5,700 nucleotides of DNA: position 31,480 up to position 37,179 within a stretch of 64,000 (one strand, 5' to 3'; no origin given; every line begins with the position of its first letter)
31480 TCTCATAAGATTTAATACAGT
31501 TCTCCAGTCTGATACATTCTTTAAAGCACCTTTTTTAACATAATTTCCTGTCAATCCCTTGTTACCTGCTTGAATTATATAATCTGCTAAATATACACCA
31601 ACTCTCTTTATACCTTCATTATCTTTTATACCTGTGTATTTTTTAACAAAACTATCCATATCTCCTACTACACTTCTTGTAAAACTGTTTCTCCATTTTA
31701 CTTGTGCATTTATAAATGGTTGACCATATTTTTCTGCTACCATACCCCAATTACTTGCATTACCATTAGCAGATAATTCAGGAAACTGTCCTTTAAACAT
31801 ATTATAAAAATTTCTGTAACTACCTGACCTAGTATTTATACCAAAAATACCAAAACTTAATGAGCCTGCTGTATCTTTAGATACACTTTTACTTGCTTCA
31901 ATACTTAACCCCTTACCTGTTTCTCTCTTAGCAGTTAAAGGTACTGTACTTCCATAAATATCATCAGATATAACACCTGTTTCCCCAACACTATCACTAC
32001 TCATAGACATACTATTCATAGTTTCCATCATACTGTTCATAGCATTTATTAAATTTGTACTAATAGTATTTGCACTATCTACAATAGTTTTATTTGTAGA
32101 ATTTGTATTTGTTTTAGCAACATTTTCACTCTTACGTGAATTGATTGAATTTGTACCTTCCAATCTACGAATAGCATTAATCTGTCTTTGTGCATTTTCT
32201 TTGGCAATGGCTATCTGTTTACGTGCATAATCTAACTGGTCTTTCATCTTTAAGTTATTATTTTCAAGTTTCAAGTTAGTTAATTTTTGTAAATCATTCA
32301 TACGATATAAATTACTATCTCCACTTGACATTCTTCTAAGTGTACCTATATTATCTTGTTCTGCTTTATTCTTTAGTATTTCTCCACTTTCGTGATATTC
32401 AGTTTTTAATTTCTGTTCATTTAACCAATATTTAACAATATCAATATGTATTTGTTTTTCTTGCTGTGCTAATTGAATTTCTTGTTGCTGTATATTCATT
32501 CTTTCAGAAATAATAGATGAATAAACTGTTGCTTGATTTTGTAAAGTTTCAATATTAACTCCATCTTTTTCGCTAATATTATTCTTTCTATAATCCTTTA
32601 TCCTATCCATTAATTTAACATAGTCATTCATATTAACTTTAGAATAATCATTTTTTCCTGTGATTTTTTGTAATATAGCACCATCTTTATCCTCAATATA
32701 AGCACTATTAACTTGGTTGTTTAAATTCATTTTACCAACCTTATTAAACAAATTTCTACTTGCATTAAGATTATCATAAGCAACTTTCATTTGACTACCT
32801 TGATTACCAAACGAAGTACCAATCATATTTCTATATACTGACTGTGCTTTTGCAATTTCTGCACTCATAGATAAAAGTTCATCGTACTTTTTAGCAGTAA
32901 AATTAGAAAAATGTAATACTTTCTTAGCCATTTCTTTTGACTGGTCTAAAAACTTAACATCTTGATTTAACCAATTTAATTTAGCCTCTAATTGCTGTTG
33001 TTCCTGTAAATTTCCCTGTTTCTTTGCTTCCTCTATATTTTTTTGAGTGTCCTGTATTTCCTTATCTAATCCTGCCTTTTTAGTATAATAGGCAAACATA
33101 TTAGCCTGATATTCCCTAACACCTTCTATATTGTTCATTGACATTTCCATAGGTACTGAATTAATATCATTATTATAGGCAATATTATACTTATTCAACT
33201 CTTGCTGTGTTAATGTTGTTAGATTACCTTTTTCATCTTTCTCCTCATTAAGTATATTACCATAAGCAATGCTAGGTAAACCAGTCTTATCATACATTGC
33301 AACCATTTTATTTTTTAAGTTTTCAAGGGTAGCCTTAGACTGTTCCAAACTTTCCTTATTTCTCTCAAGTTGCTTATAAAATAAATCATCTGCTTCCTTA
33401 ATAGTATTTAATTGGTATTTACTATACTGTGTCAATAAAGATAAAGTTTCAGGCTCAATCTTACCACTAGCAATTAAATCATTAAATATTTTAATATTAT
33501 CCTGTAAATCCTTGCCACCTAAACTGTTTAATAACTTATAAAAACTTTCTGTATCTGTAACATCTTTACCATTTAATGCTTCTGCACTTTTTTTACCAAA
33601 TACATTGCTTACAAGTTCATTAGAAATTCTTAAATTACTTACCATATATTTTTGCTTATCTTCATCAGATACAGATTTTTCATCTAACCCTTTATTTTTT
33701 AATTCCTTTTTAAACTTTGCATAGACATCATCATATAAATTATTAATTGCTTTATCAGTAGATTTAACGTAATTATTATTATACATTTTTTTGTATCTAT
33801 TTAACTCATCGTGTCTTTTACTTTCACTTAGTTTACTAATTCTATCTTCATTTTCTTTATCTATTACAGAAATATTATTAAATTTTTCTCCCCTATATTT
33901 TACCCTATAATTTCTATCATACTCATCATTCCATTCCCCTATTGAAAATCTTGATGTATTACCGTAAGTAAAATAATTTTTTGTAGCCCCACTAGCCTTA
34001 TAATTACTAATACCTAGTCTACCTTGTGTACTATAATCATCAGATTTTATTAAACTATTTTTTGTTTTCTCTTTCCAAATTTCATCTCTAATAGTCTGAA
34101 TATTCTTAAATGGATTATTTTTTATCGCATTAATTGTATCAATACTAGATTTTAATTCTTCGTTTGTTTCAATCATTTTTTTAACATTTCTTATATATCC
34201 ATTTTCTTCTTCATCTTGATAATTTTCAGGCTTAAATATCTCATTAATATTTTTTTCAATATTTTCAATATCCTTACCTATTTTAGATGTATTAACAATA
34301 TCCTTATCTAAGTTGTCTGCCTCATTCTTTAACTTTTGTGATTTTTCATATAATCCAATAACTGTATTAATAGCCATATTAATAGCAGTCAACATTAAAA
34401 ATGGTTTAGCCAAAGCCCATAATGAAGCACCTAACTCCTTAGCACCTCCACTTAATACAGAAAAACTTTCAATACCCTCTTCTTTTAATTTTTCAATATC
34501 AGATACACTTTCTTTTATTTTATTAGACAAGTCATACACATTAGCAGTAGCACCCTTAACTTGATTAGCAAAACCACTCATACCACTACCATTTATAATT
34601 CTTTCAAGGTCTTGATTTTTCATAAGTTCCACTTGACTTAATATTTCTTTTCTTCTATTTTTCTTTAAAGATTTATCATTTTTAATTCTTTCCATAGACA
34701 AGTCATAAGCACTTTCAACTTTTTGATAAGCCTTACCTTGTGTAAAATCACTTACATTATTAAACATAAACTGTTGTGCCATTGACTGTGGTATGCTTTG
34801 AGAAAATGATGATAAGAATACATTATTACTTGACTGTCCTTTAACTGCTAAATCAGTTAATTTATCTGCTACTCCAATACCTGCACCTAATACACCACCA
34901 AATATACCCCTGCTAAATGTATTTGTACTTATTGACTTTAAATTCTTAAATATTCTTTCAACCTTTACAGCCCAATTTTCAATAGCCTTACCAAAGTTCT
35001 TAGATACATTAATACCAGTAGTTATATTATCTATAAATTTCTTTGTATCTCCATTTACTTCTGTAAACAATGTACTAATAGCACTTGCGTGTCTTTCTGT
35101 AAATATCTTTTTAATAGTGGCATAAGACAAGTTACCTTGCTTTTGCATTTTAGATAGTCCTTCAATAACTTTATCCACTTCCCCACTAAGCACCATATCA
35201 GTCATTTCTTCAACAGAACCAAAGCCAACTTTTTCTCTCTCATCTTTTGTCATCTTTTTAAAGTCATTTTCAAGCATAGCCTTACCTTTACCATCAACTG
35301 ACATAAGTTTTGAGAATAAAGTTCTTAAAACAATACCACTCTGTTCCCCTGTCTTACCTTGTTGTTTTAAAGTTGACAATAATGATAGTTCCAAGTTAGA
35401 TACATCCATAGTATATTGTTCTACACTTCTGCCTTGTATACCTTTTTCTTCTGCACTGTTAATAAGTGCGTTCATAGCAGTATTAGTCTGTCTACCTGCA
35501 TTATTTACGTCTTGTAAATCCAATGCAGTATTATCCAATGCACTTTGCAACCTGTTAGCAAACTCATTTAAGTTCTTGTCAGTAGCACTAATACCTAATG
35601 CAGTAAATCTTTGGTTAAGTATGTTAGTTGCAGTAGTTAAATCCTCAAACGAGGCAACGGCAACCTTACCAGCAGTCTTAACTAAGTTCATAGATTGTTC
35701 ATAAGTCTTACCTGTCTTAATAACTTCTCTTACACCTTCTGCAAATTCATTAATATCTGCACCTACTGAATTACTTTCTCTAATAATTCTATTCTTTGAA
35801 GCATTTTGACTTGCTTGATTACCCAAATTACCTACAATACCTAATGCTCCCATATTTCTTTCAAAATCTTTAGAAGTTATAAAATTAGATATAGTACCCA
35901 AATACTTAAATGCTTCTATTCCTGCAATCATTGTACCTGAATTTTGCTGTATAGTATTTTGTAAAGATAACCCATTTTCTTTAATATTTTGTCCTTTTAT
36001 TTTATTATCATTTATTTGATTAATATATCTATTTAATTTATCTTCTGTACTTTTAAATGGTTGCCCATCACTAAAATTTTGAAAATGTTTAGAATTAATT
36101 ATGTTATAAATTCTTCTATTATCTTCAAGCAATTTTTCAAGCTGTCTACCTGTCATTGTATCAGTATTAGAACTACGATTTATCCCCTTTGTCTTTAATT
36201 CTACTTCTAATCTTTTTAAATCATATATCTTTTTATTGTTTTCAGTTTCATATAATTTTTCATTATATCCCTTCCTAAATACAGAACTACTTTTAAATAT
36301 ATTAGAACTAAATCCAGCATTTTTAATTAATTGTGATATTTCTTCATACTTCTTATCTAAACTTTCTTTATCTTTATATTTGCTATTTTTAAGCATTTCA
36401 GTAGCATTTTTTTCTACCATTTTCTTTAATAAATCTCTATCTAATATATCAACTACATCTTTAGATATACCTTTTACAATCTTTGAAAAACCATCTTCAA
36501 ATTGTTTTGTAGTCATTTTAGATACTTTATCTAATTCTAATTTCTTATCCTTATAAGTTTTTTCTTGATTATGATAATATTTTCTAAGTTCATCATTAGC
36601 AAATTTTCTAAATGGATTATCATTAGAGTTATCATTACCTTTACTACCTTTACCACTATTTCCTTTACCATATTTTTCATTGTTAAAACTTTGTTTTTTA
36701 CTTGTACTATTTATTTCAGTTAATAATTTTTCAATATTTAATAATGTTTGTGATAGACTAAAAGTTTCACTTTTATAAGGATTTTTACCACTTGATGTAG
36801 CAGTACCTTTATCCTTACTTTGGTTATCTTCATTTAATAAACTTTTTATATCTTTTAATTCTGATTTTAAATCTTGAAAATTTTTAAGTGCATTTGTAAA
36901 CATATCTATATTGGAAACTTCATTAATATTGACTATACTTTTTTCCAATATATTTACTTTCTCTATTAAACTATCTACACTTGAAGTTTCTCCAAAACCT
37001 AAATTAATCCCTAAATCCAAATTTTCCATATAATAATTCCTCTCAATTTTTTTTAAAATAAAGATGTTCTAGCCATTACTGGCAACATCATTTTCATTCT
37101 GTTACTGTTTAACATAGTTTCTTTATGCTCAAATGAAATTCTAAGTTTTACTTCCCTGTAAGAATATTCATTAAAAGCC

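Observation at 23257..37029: Exceptionally long tape-measure protein (4590 aa, 13.8 kb) carrying three distinct peptidoglycan-hydrolase domains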

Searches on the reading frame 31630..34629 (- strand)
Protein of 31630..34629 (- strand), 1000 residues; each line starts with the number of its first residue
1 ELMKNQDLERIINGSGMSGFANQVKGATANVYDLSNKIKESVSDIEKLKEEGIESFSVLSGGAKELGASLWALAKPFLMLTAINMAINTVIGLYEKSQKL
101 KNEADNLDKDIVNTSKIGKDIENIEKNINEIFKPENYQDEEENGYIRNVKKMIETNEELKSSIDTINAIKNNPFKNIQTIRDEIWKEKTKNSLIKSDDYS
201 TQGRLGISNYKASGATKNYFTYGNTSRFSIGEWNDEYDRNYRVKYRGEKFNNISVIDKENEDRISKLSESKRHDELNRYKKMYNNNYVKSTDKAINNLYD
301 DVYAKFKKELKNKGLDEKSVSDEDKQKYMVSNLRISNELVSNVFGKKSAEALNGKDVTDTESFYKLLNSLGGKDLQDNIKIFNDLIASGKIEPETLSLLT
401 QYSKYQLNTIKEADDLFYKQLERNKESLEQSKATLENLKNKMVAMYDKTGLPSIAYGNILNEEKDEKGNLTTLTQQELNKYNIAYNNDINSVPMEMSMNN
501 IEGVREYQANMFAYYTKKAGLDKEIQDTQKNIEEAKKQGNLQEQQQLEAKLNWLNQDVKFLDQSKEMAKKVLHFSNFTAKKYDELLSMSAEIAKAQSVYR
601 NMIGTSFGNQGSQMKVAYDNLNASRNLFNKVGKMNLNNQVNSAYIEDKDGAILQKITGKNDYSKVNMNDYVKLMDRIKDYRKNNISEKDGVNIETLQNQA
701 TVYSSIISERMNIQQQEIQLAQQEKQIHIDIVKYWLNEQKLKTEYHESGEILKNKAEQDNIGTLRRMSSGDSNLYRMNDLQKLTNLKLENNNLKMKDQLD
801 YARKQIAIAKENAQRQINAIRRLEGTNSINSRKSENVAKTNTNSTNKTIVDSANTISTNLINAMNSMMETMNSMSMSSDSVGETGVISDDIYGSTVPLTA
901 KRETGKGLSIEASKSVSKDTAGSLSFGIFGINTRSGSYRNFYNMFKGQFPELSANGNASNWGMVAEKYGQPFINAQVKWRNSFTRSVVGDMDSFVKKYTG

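Call 8: search_protein_families(library=pfam, proteins=[window:31630-34629:-], max_evalue=1)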
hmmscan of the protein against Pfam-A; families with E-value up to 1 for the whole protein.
window:31630-34629:- (1000 aa): 1 family
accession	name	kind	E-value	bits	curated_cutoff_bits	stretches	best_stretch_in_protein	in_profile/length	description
PF19587.5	DUF6094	-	0.055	12.7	22.8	1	909-961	71-123/344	Uncharacterised methyltransferase family (DUF6094)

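Call 9: search_protein_families(library=phrogs, proteins=[window:31630-34629:-], max_evalue=0.01)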
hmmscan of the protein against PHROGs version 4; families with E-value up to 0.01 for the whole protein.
window:31630-34629:- (1000 aa): 0 families

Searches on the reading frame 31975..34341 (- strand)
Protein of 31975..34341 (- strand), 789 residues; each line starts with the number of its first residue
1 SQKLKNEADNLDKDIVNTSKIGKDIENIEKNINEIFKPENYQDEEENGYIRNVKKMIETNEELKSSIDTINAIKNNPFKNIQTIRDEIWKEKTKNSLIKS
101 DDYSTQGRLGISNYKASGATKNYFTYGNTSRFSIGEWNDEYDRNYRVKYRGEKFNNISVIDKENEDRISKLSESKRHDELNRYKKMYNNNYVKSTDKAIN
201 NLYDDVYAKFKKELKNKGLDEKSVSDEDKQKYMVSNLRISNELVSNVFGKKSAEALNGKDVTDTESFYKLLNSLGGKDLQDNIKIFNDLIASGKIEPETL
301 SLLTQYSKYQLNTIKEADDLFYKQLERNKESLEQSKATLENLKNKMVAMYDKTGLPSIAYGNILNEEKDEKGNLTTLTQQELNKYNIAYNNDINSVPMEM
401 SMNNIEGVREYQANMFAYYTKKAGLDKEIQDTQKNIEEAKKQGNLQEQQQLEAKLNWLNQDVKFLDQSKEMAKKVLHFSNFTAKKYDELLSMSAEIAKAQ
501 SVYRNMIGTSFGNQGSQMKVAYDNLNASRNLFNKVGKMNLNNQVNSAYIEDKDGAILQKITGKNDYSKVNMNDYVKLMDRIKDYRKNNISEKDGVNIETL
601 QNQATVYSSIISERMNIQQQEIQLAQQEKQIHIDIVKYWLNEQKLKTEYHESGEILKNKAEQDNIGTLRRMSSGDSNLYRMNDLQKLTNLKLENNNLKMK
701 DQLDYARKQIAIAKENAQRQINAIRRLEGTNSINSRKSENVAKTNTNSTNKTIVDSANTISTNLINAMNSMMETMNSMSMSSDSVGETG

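Call 107: search_solved_structures(query=window:31975-34341:-, max_evalue=0.1)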
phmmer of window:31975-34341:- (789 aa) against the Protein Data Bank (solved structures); distinct sequences matched with E-value up to 0.1: 0.

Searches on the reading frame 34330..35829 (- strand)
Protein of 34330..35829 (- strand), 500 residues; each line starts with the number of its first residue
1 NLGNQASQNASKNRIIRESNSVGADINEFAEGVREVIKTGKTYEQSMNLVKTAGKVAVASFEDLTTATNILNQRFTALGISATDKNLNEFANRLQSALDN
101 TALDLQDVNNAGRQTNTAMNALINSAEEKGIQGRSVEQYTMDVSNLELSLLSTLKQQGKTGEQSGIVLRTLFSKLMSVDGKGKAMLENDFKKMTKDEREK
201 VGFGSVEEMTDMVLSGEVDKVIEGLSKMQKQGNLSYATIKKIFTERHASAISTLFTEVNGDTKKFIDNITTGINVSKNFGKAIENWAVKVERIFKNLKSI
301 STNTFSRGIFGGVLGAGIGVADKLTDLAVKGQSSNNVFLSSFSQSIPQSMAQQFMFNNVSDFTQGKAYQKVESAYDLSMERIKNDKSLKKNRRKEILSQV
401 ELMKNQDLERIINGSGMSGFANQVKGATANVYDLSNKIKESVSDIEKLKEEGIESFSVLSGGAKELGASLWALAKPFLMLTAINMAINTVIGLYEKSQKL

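Call 79: find_related_loci(query=window:34330-35829:-, collection=genome_contigs, flank=10000)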
Query window:34330-35829:- (500 aa) in genome_contigs; peptide patterns used: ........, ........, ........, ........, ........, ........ (x = any residue, [..] = any of these).
476 stretches matched a pattern, but none encodes a relative of the query by tblastn (E <= 1e-3).

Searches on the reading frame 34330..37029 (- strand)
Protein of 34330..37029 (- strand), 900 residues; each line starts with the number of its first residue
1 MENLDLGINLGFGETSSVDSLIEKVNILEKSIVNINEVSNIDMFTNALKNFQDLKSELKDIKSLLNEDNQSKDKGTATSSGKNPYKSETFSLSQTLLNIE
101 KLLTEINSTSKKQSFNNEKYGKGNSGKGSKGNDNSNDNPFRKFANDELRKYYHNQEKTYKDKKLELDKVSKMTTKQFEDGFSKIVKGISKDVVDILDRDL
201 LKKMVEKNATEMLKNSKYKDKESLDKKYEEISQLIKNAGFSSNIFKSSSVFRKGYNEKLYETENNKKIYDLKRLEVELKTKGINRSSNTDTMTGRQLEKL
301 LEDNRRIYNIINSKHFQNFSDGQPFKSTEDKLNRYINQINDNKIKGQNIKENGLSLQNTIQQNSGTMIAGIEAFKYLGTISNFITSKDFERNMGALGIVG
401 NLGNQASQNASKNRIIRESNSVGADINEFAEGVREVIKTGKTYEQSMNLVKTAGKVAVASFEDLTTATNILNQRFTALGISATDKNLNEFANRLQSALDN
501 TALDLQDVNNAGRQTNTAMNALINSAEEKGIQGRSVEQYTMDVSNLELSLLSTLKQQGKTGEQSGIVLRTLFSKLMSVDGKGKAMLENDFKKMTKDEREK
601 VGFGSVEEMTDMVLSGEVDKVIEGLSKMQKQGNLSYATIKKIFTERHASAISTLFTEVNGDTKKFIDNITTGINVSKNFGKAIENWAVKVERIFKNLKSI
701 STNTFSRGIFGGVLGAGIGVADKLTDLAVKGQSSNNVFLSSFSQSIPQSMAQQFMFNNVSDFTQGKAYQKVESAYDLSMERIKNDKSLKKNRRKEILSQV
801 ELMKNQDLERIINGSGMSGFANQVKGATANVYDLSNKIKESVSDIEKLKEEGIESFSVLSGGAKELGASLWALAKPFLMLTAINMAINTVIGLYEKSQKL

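Call 8: search_protein_families(library=pfam, proteins=[window:34330-37029:-], max_evalue=1)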
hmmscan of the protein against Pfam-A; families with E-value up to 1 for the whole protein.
window:34330-37029:- (900 aa): 5 families
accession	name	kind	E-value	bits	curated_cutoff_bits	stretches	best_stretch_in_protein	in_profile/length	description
PF10145.14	PhageMin_Tail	-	2.4e-11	44.3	33.2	1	420-631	5-190/201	Phage-related minor tail protein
PF02976.21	MutH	-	0.014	15.7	23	1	262-303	4-42/103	DNA mismatch repair enzyme MutH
PF03523.18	Macscav_rec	-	0.024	14.9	25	1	309-339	14-39/49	Macrophage scavenger receptor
PF02833.19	DHHA2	-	0.032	15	27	1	583-637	16-69/126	DHHA2 domain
PF09718.15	Tape_meas_lam_C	-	0.13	12.8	23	0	681-757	9-73/76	Lambda phage tail tape-measure protein (Tape_meas_lam_C)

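Call 9: search_protein_families(library=phrogs, proteins=[window:34330-37029:-], max_evalue=0.01)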
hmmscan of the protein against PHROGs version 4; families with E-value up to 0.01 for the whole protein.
window:34330-37029:- (900 aa): 1 family
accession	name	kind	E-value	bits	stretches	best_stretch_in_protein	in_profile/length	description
phrog_167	-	tail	5.8e-06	25.3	1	222-892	162-715/1555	tail length tape measure protein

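Call 14: search_dna_similar(query=window:34330-37029:-, collection=phages, mode=protein, max_rows=25)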
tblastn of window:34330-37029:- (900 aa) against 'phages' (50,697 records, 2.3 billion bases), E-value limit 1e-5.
Records with a match: 5; places in all: 5; records where one place covers at least 80% of the query: 0.
Best place of each record, by identity: <60% 5.
By first word of the organism name: Fusobacterium 5.
By host as written in the record: Fusobacterium nucleatum 2; Fusobacterium nucleatum ATCC 10953 2; Fusobacterium sp. 1.
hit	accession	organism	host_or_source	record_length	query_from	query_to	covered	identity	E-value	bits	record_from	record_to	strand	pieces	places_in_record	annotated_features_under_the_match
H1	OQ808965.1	Fusobacterium phage vB_FnuS_FNU3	Fusobacterium nucleatum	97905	409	679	30%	25.1%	8e-20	102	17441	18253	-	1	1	hypothetical protein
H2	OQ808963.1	Fusobacterium phage vB_FnuS_FNU2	Fusobacterium nucleatum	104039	409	679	30%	25.1%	8e-20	102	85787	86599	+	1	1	hypothetical protein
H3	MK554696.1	Fusobacterium phage Fnu1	Fusobacterium nucleatum ATCC 10953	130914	409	679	30%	25.1%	8e-20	102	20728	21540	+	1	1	tail tape measure protein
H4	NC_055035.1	Fusobacterium phage Fnu1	Fusobacterium nucleatum ATCC 10953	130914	409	679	30%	25.1%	8e-20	102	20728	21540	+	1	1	tail tape measure protein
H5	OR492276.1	Fusobacterium phage phiKSUM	Fusobacterium sp.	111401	412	679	30%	25.0%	2e-17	94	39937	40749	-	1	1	tail length tape measure protein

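Call 15: get_annotated_region(hit=H3, flank=15000)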
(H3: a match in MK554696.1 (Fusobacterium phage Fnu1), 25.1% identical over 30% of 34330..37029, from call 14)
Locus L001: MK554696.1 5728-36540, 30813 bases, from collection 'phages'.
description: Fusobacterium phage Fnu1, complete genome.
organism: Fusobacterium phage Fnu1 (NCBI taxid 2530024)
taxonomy: Viruses; Duplodnaviria; Heunggongvirae; Uroviricota; Caudoviricetes; Latrobevirus; Latrobevirus FNU1
host: Fusobacterium nucleatum ATCC 10953; source: -; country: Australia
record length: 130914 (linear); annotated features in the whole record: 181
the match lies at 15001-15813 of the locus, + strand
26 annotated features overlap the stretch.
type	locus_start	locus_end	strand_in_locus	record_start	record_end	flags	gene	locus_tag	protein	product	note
CDS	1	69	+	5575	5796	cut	-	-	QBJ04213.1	RfaE bifunctional protein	9. rfaE bifunctional protein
CDS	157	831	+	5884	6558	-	-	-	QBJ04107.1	hypothetical protein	10. hypothetical protein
CDS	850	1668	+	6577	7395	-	-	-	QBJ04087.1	antirepressor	11. antirepressor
CDS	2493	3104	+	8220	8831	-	-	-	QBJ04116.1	hypothetical protein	12. hypothetical protein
CDS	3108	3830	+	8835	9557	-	-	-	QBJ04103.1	hypothetical protein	13. No significant similarity found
CDS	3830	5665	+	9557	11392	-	-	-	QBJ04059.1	hypothetical protein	14. hypothetical protein DRJ01_10315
CDS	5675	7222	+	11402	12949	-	-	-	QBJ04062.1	hypothetical protein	15. hypothetical protein DRJ01_10320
CDS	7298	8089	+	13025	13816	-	-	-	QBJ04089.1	hypothetical protein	16. No significant similarity found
CDS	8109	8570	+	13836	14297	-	-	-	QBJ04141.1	methyl-CpG-binding domain-containing protein 9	17. PREDICTED: methyl-CpG-binding domain-containing protein 9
CDS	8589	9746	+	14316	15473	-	-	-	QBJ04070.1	hypothetical protein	18. No significant similarity found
CDS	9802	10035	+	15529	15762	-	-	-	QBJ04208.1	hypothetical protein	19. No significant similarity found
CDS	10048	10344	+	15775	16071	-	-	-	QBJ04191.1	hypothetical protein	20. No significant similarity found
CDS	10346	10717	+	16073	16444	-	-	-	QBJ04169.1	myosin-IB-like protein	21. PREDICTED: myosin-IB-like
CDS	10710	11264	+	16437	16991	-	-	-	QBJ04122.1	hypothetical protein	22. hypothetical protein UU59_C0024G0011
CDS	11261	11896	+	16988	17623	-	-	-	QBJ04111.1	hypothetical protein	23. No significant similarity found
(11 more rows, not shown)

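Call 16: get_annotated_region(hit=H5, flank=15000)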
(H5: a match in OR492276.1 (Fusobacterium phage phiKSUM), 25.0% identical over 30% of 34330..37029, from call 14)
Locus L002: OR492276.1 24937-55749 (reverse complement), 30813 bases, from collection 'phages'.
description: Fusobacterium phage phiKSUM, complete genome.
organism: Fusobacterium phage phiKSUM (NCBI taxid 3079569)
taxonomy: Viruses
host: Fusobacterium sp.; source: Rumen fluid enrichment; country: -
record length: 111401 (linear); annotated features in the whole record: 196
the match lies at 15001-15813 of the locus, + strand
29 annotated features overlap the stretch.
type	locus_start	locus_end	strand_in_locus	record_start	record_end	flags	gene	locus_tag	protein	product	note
CDS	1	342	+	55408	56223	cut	-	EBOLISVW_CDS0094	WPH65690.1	Rha-like transcriptional regulator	transcription regulation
CDS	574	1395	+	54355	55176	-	-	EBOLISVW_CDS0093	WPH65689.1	tetrahydrofolate dehydrogenase and cyclohydrolase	other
CDS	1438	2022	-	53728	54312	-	-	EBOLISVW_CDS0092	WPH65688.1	hypothetical protein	unknown function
CDS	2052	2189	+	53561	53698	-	-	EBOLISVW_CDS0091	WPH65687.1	hypothetical protein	unknown function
CDS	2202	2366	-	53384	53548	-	-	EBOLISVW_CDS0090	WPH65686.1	hypothetical protein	unknown function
CDS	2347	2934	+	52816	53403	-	-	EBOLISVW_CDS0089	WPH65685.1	hypothetical protein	unknown function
CDS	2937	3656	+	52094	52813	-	-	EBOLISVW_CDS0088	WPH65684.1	hypothetical protein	unknown function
CDS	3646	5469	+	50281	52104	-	-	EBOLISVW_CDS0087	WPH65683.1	hypothetical protein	unknown function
CDS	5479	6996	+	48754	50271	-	-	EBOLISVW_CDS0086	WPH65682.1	hypothetical protein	unknown function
CDS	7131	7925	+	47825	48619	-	-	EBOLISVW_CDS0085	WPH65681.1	hypothetical protein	unknown function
CDS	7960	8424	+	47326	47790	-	-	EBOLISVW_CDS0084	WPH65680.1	hypothetical protein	unknown function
CDS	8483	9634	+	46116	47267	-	-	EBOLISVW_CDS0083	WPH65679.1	hypothetical protein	unknown function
CDS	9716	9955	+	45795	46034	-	-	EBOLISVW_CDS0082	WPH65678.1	hypothetical protein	unknown function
CDS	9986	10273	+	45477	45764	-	-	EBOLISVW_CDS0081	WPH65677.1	hypothetical protein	unknown function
CDS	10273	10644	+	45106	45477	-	-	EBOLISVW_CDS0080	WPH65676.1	hypothetical protein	unknown function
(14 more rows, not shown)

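Call 83: search_protein_families(library=pfam, proteins=[L001:14566-20487:+, L002:14593-20568:+], max_evalue=0.01)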
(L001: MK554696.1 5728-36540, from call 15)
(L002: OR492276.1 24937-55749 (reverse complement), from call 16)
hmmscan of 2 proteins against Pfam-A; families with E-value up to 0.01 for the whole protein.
L001:14566-20487:+ (1974 aa): 1 family
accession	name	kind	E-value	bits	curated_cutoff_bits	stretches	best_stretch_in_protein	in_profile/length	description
PF10145.14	PhageMin_Tail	-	1.1e-18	68.3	33.2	1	153-320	5-158/201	Phage-related minor tail protein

L002:14593-20568:+ (1992 aa): 1 family
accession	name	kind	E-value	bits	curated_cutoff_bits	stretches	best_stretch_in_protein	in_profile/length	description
PF10145.14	PhageMin_Tail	-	1.3e-17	64.8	33.2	1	140-308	4-158/201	Phage-related minor tail protein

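Call 108: search_protein_families(library=ncbifam, proteins=[window:34330-37029:-], max_evalue=0.01)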
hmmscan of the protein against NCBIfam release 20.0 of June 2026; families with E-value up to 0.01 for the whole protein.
window:34330-37029:- (900 aa): 0 families
